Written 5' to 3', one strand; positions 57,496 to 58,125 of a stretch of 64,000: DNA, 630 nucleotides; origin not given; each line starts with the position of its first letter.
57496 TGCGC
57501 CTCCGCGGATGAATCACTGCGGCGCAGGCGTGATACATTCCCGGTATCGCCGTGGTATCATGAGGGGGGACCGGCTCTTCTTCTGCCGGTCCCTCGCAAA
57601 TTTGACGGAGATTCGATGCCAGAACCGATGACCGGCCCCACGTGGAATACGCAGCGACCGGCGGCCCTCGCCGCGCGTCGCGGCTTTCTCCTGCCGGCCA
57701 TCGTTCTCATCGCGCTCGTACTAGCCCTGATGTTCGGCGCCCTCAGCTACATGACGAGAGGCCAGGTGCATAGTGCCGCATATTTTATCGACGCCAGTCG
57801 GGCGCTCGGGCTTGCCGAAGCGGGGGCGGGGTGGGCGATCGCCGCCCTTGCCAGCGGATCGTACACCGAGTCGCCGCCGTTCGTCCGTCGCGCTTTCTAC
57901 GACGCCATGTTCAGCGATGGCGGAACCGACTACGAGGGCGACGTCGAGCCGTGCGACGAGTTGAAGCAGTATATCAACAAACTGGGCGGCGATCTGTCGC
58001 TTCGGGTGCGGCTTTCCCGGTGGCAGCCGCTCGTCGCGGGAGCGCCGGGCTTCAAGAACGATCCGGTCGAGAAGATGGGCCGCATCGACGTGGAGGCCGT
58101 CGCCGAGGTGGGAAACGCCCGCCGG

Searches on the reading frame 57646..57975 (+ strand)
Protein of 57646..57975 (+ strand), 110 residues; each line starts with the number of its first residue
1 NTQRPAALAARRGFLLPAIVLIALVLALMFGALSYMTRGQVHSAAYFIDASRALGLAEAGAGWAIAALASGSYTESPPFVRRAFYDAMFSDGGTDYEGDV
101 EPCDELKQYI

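Call 56: search_protein_families(library=pfam, proteins=[window:57646-57975:+], max_evalue=10)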
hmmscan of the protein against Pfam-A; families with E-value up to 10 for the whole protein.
seq(110 aa): 2 families
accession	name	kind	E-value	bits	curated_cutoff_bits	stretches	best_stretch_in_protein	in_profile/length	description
PF09490.15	CbtA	-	0.023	15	30.7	1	12-69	70-122/239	Probable cobalt transporter subunit (CbtA)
PF05398.16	PufQ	-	0.13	12.8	22.1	1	59-87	37-64/74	PufQ cytochrome subunit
